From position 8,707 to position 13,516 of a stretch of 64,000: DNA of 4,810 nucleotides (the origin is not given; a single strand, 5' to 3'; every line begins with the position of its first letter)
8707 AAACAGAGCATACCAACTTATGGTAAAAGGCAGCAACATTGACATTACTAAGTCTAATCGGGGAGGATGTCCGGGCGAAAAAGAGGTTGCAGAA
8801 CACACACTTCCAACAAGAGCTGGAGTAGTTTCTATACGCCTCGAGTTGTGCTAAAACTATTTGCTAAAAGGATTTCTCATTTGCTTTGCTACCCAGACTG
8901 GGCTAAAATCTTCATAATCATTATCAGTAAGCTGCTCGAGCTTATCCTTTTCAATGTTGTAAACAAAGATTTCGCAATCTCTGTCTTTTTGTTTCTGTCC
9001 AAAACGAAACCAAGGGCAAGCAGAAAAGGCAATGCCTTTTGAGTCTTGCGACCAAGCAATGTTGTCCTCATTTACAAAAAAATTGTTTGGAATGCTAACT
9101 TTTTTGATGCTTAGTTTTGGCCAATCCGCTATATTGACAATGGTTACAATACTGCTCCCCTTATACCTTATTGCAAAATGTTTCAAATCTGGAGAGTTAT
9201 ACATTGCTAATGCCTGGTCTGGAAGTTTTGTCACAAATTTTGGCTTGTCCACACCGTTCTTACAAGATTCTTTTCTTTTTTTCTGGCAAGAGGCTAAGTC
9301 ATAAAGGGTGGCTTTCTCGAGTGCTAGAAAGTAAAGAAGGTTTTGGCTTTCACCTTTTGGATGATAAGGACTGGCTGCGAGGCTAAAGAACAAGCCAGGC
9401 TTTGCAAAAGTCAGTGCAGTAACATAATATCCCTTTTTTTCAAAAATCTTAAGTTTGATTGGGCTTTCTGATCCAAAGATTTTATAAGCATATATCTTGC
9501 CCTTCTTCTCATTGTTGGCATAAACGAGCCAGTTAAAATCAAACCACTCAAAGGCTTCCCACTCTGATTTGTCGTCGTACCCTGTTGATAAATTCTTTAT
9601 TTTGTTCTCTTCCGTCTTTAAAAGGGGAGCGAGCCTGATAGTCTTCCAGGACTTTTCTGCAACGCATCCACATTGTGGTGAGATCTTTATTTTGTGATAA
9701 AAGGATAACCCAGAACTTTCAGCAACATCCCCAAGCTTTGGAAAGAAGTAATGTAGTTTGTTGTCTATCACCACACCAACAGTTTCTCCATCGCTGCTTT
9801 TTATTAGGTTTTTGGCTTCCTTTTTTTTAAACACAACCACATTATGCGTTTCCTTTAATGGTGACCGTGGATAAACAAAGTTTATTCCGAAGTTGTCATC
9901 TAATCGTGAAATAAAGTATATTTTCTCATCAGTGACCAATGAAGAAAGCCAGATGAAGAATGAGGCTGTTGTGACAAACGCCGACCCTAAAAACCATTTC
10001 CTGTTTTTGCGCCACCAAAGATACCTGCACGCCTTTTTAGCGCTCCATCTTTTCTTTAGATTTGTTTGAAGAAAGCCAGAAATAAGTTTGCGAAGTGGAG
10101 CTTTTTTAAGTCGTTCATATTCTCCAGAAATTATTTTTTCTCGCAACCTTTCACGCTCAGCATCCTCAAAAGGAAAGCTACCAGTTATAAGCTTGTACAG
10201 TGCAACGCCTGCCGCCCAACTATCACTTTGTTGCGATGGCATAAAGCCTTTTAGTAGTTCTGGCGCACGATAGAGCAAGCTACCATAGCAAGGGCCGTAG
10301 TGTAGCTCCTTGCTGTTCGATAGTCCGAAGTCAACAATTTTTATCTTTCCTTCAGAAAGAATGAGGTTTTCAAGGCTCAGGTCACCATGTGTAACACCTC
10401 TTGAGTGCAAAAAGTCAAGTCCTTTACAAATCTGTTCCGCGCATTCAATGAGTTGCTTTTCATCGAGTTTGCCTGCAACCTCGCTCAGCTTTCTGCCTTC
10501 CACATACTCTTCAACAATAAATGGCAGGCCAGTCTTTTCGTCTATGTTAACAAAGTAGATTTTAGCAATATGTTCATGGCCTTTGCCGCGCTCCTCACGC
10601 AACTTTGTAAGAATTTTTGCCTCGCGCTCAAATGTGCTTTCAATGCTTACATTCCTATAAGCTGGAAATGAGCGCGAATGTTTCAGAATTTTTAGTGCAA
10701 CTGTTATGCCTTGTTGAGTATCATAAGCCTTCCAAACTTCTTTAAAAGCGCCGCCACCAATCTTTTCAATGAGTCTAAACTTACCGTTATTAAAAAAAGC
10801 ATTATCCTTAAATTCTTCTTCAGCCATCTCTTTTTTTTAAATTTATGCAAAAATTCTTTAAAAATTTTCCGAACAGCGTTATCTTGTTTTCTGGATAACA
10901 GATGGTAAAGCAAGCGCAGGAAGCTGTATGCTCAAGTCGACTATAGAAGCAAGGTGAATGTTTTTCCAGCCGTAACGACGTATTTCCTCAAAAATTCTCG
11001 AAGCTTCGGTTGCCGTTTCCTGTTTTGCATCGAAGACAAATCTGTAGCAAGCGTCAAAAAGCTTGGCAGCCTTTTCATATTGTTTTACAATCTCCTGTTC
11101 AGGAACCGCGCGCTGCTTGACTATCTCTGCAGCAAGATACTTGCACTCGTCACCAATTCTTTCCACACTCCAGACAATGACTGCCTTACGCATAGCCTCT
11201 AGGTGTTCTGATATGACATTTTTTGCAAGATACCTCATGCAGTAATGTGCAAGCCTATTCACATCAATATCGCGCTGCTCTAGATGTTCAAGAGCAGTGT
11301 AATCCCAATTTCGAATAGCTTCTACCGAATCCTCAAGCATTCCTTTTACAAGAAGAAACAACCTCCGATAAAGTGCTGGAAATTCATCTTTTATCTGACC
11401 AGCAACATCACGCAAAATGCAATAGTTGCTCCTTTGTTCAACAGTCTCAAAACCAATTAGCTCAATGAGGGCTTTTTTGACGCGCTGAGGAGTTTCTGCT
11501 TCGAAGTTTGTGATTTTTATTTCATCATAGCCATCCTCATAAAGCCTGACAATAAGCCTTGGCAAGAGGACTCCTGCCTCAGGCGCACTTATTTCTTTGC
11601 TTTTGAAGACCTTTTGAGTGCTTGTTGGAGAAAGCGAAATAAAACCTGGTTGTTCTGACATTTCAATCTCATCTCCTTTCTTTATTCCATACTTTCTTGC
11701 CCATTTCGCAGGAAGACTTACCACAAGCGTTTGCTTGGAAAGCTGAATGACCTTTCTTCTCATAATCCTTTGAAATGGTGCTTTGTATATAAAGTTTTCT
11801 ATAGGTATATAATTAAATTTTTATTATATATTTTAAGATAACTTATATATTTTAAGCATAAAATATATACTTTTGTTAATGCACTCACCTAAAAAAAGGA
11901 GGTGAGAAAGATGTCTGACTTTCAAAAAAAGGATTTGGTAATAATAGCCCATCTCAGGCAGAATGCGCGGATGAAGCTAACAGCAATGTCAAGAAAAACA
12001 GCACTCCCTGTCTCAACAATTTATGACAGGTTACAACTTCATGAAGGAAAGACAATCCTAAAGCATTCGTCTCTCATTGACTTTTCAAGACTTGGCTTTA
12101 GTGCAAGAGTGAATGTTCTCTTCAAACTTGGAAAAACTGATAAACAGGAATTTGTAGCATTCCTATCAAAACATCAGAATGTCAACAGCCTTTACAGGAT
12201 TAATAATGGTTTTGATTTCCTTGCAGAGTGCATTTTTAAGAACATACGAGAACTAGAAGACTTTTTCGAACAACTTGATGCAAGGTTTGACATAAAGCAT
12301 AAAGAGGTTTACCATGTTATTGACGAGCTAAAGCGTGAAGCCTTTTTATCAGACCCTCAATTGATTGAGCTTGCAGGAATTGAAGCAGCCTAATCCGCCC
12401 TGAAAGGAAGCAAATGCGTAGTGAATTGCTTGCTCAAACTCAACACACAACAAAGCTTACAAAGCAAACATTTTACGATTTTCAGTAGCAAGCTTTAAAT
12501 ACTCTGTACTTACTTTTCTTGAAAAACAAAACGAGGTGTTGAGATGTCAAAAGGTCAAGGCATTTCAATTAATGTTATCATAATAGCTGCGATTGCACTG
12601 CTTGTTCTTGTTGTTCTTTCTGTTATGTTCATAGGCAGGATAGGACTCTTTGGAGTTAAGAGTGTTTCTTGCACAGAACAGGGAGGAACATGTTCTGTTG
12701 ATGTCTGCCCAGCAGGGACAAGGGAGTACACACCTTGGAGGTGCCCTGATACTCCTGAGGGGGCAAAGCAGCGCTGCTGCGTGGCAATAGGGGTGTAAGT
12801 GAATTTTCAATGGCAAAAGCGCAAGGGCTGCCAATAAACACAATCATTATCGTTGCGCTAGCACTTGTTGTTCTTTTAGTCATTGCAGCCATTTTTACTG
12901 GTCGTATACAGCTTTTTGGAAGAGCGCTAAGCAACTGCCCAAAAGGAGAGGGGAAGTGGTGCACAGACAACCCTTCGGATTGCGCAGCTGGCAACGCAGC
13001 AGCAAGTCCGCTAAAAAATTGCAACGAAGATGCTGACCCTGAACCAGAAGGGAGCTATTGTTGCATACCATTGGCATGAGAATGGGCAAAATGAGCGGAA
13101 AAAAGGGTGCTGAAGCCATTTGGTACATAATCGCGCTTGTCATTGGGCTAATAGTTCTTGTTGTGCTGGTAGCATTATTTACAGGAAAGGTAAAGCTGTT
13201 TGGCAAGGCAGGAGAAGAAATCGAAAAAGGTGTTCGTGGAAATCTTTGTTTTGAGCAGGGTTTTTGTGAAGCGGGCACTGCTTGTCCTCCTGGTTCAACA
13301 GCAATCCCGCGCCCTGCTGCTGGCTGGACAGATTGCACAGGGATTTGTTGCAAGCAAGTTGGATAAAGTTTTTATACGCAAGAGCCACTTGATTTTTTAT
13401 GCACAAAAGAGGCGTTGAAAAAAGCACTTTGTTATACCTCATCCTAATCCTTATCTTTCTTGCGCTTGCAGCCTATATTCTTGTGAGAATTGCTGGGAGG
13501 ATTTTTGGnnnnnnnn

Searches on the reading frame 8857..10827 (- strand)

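Call 84: search_protein_families(library=pfam, proteins=[window:8857-10827:-], max_evalue=0.001)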
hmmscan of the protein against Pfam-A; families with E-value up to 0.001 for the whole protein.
window:8857-10827:- (656 aa): 4 families
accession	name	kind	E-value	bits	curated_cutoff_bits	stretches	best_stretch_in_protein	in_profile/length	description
PF00069.31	Pkinase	-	6.3e-43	147.5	31.7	1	18-271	2-262/263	Protein kinase domain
PF07714.23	PK_Tyr_Ser-Thr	-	6.3e-30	104.8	23.1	1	18-262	2-250/258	Protein tyrosine and serine/threonine kinase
PF01636.29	APH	-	4.1e-05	23.9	23.2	0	143-170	168-197/239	Phosphotransferase enzyme family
PF01163.29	RIO1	-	0.00023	21.3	22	1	104-168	83-149/187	RIO domain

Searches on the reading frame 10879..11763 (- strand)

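Call 84: search_protein_families(library=pfam, proteins=[window:10879-11763:-], max_evalue=0.001)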
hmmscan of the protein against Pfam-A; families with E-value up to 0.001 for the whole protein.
window:10879-11763:- (294 aa): 2 families
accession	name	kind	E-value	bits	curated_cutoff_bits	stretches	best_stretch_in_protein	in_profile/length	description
PF01895.24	PhoU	-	9.7e-08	32.7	23.5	1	133-212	2-87/89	PhoU domain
PF04014.23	MazE_antitoxin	-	4.1e-07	30.3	24.7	1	11-46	6-42/48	Antidote-toxin recognition MazE, bacterial antitoxin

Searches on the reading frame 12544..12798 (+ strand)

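Call 37: search_protein_families(library=pfam, proteins=[window:12544-12798:+], max_evalue=0.1)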
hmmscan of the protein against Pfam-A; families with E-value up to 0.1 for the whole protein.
window:12544-12798:+ (84 aa): 2 families
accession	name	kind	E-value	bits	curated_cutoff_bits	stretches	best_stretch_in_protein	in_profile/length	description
PF00711.24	Defensin_beta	-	0.0045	17.4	21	1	40-60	2-22/36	Beta defensin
PF06103.16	DUF948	-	0.084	13.5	37.2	1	13-33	4-24/89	Bacterial protein of unknown function (DUF948)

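Call 38: search_protein_families(library=ncbifam, proteins=[window:12544-12798:+], max_evalue=0.1)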
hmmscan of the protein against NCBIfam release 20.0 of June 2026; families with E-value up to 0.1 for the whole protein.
window:12544-12798:+ (84 aa): 0 families

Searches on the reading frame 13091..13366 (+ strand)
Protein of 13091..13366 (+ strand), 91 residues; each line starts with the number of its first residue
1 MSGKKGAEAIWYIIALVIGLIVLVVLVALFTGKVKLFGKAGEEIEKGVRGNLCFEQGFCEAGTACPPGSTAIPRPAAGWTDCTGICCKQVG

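Call 37: search_protein_families(library=pfam, proteins=[window:13091-13366:+], max_evalue=0.1)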
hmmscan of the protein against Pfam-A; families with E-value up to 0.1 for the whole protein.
window:13091-13366:+ (91 aa): 1 family
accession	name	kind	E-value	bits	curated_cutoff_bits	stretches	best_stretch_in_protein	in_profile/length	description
PF10943.13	DUF2632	-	0.047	13.7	25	1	12-50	98-135/233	Protein of unknown function (DUF2632)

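Call 38: search_protein_families(library=ncbifam, proteins=[window:13091-13366:+], max_evalue=0.1)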
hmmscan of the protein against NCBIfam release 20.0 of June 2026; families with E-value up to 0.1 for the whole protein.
window:13091-13366:+ (91 aa): 1 family
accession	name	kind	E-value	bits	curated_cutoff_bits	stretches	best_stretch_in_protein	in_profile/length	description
NF006365.0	PRK08588.1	subfamily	0.075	12.3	289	1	13-47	110-144/383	succinyl-diaminopimelate desuccinylase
